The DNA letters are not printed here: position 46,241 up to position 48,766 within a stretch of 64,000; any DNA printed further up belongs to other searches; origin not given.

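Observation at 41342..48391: Third module in inverted order, with two tandem receptors, directly downstream of a GbdR-like regulator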

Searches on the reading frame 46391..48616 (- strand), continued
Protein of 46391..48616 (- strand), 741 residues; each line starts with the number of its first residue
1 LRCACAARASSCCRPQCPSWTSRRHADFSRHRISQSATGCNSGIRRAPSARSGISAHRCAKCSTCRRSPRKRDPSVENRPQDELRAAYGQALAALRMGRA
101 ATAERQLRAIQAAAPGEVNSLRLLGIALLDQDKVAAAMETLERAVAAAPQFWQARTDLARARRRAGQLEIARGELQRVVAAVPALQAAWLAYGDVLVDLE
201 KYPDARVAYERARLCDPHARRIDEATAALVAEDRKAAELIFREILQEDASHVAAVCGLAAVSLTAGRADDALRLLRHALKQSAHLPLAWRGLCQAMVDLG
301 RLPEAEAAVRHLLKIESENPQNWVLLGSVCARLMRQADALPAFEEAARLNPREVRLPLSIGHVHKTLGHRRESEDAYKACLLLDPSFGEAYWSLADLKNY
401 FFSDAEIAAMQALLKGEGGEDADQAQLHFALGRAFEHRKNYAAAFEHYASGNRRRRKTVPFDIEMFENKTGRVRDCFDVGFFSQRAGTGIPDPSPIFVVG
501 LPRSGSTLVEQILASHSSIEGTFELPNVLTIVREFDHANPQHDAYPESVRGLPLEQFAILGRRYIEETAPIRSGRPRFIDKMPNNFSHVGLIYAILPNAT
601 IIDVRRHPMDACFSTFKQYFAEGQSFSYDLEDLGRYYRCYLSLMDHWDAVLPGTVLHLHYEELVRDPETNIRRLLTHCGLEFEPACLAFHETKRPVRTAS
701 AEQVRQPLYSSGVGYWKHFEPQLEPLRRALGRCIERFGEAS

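Call 21: search_solved_structures(query=window:46391-48391:-, max_evalue=0.01, show_alignments=2)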
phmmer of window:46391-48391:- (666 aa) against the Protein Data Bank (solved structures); distinct sequences matched with E-value up to 0.01: 82 (the best 60 are shown).
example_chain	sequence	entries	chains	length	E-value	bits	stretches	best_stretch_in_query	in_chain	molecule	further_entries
9qhb_A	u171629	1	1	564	4.6e-25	91.3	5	191-374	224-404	Engineered tetratricopeptide repeat protein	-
7yeh_B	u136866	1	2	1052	1.6e-18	69.7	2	60-321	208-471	UDP-N-acetylglucosamine--peptide N-acetylglucosaminyltransferase 110 kDa subunit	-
7ntf_A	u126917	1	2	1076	1.8e-18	69.5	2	171-321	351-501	Isoform 1 of UDP-N-acetylglucosamine--peptide N-acetylglucosaminyltransferase 110 kDa subu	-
7yea_A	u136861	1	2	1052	3.3e-18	68.7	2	171-321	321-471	UDP-N-acetylglucosamine--peptide N-acetylglucosaminyltransferase 110 kDa subunit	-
8bu0_A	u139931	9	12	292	3.7e-15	58.6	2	189-321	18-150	Consensus tetratricopeptide repeat protein | Crystal structure of an 8-repeat consensus TPR superhelix with Zinc. | Monomer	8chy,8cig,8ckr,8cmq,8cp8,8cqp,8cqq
6eou_A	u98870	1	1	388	1.9e-13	53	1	54-321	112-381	UDP-N-acetylglucosamine--peptide N-acetylglucosaminyltransferase 110 kDa subunit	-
1w3b_A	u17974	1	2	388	2.3e-13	52.7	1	59-321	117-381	UDP-N-ACETYLGLUCOSAMINE--PEPTIDE N-ACETYLGLUCOSAMINYLTRANSFERASE 110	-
9qhc_A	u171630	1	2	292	9.7e-13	50.6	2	191-375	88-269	Engineered tetratricopeptide repeat protein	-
8fwd_1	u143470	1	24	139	2.8e-12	49.1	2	222-318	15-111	O43-rpxdoc-EK1_B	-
7y4i_A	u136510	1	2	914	2e-10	43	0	47-147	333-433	Probable UDP-N-acetylglucosamine--peptide N-acetylglucosaminyltransferase SPINDLY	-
8dtf_A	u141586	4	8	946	2.3e-10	42.8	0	47-147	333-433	Probable UDP-N-acetylglucosamine--peptide N-acetylglucosaminyltransferase SPINDLY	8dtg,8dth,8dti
6b85_J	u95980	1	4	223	5.5e-10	41.5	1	213-321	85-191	TMHC4_R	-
11kc_A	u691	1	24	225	5.6e-10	41.5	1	172-310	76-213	Designed nanoparticle O43-TM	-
8far_A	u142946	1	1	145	1.9e-09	39.7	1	193-311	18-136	I432-1-CC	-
8cus_A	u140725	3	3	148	2.4e-09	39.4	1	191-310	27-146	I432-1(NaCl) Chain A | I432-1(Imd) Chain A | I432-1-X3 Chain A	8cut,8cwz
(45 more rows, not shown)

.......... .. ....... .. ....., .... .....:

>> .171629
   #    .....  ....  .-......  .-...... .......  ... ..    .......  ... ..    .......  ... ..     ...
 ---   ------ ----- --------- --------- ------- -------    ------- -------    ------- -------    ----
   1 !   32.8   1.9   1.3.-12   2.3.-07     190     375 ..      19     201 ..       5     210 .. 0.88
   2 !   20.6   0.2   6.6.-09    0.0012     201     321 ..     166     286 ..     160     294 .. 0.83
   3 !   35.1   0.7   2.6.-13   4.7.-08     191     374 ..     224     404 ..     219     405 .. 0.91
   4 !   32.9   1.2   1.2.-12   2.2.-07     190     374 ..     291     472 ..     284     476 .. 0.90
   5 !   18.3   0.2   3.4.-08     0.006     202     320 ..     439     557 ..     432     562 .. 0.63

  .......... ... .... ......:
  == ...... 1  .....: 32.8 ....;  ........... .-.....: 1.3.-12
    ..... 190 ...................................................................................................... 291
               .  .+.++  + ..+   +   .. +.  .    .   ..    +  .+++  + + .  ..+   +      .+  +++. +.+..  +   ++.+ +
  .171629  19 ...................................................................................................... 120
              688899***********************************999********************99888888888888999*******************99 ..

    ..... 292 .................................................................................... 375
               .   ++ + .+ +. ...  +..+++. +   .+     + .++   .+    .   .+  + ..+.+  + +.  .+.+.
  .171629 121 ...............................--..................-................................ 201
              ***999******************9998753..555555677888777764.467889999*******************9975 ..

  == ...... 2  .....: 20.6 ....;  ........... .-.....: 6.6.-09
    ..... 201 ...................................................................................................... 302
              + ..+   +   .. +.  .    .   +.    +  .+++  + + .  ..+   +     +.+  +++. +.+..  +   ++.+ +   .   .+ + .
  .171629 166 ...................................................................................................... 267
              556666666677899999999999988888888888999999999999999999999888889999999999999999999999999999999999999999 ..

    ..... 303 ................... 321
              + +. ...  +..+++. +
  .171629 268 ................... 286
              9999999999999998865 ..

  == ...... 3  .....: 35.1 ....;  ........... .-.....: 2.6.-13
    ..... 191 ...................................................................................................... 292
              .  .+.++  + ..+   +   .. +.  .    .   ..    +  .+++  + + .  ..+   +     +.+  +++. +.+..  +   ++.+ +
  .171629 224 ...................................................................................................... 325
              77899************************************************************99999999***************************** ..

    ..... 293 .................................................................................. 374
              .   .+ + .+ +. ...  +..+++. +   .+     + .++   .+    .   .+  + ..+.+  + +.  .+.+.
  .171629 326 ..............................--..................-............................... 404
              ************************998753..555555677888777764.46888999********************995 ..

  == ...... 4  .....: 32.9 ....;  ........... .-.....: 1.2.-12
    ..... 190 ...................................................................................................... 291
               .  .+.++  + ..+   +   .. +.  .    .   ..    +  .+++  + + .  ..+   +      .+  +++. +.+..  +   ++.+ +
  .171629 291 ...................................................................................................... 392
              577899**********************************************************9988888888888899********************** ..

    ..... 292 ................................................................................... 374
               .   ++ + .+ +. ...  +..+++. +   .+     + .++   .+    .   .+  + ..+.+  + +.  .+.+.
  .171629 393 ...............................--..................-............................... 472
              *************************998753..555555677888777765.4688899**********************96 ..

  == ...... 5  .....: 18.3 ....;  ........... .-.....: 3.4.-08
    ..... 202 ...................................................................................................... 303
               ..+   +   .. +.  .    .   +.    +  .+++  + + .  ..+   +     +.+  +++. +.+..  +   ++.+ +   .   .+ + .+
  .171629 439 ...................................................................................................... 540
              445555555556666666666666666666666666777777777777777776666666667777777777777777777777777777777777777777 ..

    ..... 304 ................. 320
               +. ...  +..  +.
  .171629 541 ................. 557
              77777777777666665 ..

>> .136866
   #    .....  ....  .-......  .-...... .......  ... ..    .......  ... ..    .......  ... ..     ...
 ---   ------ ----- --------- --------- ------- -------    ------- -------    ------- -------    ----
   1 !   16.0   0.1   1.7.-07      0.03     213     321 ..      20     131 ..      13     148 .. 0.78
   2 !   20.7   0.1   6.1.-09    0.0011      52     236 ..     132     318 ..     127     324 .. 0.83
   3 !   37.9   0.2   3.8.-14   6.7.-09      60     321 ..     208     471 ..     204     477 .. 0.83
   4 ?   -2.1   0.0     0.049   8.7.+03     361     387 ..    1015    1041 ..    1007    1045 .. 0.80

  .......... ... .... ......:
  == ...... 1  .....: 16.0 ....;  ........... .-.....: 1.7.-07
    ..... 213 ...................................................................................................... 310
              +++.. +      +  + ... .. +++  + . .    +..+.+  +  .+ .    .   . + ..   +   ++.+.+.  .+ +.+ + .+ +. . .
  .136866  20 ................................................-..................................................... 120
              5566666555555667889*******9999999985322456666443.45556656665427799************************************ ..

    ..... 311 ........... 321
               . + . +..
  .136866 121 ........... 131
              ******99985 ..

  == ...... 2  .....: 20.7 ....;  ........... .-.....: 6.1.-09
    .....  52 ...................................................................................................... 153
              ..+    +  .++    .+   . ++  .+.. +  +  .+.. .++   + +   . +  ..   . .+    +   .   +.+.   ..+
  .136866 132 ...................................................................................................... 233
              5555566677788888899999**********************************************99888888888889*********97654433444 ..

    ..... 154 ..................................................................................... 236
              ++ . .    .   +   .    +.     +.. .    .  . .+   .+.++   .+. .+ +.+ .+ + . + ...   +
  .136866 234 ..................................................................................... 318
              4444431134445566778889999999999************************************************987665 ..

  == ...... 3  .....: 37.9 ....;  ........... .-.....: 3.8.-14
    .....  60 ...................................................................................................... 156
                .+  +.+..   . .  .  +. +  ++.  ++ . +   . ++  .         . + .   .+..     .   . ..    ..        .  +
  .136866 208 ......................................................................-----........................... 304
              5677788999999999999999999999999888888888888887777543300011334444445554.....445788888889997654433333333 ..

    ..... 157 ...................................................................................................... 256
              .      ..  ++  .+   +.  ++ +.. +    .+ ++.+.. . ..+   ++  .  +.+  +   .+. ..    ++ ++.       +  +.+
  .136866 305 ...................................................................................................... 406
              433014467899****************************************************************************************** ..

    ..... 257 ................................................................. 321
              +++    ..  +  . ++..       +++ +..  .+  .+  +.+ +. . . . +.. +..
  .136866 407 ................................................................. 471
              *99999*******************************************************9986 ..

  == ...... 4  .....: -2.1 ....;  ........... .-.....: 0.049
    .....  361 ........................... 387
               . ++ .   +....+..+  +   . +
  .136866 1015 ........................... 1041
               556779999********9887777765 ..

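Call 23: find_related_loci(query=A1, collection=genome_contigs, flank=8000)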
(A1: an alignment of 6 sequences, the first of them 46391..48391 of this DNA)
Query A1 (666 aa) in genome_contigs; peptide patterns used: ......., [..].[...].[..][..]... (x = any residue, [..] = any of these).
600 stretches matched a pattern (row limit reached: there are more); 590 encode a relative of the query (tblastn E <= 1e-3); the best 80 are kept; 80 distinct loci.
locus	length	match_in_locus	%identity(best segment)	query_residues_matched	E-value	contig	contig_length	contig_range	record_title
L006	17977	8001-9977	81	6-664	0e+0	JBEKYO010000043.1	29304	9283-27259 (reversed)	MAG: Steroidobacteraceae bacterium isolate SPRUCE 677 SPRUCE_677_43, whole genome shotgun sequence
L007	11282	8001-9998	80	1-666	0e+0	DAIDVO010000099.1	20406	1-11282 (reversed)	MAG TPA_asm: Steroidobacteraceae bacterium isolate clean6761 k141_195508, whole genome shotgun sequence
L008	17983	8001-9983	73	5-663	0e+0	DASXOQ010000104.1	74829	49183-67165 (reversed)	MAG TPA_asm: Steroidobacteraceae bacterium isolate SMAG_U5386 k141_1741489, whole genome shotgun sequence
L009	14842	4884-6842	73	9-662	0e+0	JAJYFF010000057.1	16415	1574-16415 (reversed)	MAG: Proteobacteria bacterium isolate DBS1-1.bin95 NODE_6020_length_16415_cov_2.634393, whole genome shotgun sequence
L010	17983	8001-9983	62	1-662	0e+0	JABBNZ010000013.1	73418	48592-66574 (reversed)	MAG: Proteobacteria bacterium isolate G2_26 NODE_122_length_73418_cov_6.53173, whole genome shotgun sequence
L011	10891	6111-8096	56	12-666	0e+0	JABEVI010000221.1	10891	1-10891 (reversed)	MAG: Steroidobacteraceae bacterium isolate MAG 28 k99_308712, whole genome shotgun sequence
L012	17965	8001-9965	57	8-662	0e+0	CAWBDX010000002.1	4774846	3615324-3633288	MAG: uncultured Gammaproteobacteria bacterium isolate MFD00731.bin.2.17 genome assembly, contig: contig_4106, whole geno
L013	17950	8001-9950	48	9-662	2e-171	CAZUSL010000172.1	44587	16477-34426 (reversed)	MAG TPA_asm: uncultured Pseudohongiella sp. isolate SRP338948_co1_61 genome assembly, contig: k141_473363, whole genome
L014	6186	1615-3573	45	6-665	3e-173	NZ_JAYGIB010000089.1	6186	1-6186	Synechococcus sp. BA-132 BA5 NODE_526_length_6186_cov_5.434890, whole genome shotgun sequence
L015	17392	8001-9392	54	203-666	1e-161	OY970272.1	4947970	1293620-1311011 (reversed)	MAG: uncultured proteobacterium isolate MFD01213.bin.2.5 genome assembly, chromosome: 1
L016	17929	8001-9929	40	8-656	8e-153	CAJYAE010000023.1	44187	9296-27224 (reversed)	MAG TPA_asm: uncultured Gammaproteobacteria bacterium isolate ERR2098389_bin.52_MetaBAT_v2.12.1_MAG genome assembly, con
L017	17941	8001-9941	44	18-662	2e-150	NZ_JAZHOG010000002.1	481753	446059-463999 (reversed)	Elongatibacter sediminis strain CH-27 NODE_2_length_481753_cov_84.313300, whole genome shotgun sequence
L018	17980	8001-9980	42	5-662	3e-152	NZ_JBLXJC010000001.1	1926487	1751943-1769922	MAG: Emcibacter sp. isolate ET25-03 T25maxbin_out.017RE.5K@1, whole genome shotgun sequence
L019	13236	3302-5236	44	20-662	1e-149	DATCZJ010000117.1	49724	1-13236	MAG TPA_asm: Woeseiaceae bacterium isolate SMAG_U67 k141_285331, whole genome shotgun sequence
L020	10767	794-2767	40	8-662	1e-147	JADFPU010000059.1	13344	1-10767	MAG: Proteobacteria bacterium isolate B75T3L11 B75T3L11_NODE4716, whole genome shotgun sequence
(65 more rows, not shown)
